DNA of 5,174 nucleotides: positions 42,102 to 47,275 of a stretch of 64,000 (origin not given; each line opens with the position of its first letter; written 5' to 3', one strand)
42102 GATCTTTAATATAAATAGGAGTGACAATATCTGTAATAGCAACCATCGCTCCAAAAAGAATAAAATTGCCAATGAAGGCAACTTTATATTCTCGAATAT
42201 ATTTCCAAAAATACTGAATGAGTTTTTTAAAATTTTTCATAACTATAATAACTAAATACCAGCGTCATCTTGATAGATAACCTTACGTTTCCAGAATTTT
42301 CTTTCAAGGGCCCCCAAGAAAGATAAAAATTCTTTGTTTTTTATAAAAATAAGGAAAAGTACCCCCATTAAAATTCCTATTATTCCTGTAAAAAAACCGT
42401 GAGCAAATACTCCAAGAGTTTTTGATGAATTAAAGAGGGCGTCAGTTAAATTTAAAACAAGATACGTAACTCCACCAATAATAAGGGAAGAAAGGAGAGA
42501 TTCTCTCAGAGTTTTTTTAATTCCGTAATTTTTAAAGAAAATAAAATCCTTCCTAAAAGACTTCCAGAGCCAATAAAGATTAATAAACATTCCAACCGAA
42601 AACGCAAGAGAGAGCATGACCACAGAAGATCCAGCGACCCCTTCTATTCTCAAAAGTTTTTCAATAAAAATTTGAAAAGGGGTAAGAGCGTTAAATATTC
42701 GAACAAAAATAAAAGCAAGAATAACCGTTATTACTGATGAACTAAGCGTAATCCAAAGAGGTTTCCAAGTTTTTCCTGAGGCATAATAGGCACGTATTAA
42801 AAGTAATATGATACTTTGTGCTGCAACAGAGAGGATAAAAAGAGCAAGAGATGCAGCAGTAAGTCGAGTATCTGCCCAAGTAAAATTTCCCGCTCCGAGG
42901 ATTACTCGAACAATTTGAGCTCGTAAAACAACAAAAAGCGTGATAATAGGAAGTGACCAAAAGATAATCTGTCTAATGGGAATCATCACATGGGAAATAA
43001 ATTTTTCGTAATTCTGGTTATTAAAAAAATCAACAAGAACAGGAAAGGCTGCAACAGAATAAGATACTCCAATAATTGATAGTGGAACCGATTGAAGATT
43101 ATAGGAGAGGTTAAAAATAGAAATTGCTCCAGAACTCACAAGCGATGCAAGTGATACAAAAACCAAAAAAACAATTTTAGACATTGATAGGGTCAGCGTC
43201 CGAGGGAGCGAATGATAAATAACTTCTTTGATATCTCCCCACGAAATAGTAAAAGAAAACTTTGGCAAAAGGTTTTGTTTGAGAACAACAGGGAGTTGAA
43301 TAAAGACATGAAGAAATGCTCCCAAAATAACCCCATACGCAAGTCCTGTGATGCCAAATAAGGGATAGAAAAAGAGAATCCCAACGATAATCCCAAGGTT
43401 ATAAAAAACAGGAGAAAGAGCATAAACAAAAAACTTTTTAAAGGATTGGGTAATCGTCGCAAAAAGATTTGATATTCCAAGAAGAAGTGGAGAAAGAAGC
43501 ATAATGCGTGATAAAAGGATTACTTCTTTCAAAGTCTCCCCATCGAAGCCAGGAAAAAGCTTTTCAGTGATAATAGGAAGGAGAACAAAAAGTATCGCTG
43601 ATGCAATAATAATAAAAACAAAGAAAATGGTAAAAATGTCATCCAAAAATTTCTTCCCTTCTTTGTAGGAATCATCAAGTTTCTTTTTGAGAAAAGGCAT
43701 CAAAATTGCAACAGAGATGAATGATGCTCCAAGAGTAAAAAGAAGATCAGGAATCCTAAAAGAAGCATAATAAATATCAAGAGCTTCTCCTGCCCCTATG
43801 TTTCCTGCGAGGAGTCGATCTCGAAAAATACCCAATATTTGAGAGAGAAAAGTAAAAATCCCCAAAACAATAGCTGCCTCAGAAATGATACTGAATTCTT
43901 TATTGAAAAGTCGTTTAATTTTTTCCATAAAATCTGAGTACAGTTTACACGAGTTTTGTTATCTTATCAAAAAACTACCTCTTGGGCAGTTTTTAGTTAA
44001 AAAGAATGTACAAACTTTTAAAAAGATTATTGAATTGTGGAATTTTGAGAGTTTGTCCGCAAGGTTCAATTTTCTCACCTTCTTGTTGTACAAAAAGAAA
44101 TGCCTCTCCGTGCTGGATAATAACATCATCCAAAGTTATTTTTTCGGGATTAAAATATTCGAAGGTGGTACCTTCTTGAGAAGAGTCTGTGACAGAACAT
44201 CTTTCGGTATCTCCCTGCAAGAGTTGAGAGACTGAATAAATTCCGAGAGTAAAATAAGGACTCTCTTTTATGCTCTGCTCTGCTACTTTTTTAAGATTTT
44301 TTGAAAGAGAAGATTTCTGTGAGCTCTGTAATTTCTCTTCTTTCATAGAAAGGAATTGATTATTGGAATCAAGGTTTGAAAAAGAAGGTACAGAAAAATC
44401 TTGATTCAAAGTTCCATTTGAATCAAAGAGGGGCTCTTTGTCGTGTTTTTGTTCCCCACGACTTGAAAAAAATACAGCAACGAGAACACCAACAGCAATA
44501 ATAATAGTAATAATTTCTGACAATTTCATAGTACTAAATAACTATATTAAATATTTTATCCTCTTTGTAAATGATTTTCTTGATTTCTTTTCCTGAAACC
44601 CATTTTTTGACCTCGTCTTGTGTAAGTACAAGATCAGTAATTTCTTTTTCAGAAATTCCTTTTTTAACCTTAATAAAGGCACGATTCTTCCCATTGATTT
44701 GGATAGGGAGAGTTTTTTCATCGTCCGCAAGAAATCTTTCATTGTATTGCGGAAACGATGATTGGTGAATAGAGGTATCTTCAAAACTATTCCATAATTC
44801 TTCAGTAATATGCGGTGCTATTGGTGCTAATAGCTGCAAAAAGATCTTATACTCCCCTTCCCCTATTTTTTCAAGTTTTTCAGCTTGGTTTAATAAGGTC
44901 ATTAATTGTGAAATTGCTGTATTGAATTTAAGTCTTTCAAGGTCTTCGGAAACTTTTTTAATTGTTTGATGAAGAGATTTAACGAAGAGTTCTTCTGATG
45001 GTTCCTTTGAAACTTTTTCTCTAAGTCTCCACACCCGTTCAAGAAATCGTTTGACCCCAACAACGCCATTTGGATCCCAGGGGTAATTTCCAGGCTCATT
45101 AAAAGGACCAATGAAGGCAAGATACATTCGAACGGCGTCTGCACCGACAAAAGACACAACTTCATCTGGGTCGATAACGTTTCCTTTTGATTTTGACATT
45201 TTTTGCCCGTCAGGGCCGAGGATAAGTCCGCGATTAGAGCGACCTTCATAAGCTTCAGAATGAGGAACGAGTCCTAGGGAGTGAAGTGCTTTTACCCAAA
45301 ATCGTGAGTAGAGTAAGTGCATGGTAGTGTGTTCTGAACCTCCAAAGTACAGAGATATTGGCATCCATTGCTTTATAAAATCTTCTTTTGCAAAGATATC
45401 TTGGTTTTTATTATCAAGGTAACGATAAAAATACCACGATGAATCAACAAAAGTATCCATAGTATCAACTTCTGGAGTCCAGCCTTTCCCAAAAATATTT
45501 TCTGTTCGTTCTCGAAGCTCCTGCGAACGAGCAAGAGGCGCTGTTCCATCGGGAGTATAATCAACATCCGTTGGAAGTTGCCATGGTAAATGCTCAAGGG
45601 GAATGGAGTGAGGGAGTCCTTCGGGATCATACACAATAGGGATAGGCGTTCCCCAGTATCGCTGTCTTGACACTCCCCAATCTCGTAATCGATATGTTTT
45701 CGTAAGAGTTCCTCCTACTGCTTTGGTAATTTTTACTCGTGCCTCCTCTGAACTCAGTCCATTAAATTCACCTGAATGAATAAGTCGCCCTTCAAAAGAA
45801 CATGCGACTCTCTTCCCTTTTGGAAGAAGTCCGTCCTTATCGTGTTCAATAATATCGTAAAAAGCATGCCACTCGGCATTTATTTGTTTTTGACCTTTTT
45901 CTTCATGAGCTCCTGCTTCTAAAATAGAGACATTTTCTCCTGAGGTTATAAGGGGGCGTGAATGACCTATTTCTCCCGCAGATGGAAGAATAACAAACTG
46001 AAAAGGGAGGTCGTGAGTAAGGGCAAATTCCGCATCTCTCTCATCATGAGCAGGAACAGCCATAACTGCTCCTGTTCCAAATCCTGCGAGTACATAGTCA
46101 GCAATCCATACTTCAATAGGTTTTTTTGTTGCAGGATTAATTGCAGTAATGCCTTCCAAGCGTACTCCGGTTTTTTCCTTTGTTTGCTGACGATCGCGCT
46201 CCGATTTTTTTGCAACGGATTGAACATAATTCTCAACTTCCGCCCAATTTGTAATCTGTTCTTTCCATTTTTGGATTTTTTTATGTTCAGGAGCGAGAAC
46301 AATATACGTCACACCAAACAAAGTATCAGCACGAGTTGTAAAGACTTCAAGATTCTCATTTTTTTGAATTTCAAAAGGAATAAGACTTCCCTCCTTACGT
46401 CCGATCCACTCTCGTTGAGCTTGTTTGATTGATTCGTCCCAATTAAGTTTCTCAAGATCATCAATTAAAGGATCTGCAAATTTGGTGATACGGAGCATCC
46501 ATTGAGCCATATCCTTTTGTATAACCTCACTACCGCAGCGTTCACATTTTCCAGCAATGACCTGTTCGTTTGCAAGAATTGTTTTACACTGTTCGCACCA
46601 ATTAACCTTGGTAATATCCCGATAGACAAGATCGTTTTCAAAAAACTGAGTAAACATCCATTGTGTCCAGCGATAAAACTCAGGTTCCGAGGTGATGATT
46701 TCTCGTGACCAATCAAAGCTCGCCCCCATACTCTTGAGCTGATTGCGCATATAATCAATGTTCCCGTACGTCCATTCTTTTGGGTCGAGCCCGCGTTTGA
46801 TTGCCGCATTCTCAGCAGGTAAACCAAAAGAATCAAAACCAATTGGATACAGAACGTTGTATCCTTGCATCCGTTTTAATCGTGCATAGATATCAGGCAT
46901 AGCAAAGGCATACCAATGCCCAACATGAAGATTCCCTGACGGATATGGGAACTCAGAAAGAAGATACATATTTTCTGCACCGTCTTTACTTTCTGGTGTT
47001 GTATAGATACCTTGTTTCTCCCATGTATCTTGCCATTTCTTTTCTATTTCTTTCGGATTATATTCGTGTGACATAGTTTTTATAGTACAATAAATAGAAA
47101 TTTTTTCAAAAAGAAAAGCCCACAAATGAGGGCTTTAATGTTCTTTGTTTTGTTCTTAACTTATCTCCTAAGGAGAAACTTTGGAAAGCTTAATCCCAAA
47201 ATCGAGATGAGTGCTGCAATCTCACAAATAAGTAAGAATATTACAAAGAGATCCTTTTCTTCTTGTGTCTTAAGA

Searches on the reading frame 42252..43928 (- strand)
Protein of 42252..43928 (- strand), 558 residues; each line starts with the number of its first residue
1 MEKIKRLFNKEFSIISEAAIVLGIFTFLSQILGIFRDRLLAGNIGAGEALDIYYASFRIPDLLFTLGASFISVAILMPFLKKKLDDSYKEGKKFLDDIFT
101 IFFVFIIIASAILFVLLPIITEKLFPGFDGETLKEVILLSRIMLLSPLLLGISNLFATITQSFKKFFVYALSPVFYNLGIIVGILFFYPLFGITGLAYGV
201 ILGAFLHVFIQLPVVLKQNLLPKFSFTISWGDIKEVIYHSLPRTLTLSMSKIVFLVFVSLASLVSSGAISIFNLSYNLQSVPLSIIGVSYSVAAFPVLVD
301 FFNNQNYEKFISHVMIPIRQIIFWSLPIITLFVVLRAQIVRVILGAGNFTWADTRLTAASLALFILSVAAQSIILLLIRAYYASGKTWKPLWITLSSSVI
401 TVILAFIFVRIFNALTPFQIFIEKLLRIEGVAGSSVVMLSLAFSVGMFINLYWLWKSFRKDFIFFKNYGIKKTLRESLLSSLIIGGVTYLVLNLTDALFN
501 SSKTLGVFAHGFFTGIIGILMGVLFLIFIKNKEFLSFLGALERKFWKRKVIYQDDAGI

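Call 56: search_protein_families(library=pfam, proteins=[window:42252-43928:-], max_evalue=0.00001)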
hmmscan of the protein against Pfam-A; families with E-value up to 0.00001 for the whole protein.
window:42252-43928:- (558 aa): 2 families
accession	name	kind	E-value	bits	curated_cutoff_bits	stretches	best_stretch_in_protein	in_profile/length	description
PF03023.19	MurJ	-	2e-63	215.1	27.4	1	42-499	3-440/451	Lipid II flippase MurJ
PF01943.22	Polysacc_synt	-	6.9e-07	29.4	28.2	1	103-301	81-273/274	Polysaccharide biosynthesis protein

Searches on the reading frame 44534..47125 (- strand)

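Call 56: search_protein_families(library=pfam, proteins=[window:44534-47125:-], max_evalue=0.00001)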
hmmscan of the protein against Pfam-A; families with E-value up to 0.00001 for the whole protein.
window:44534-47125:- (863 aa): 4 families
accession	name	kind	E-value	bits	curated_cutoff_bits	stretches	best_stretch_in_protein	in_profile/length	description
PF00133.28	tRNA-synt_1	-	8.2e-55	186.7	22.7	2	30-236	1-219/414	tRNA synthetases class I (I, L, M and V)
PF13603.12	tRNA-synt_1_2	-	2.7e-53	180.6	25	1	238-385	1-146/185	Leucyl-tRNA synthetase, editing domain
PF09334.17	tRNA-synt_1g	-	3e-34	118.9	20.1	1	57-205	5-150/391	tRNA synthetases class I (M)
PF08264.19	Anticodon_1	-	6e-19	68.8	25.1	1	714-827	4-145/148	Anticodon-binding domain of tRNA ligase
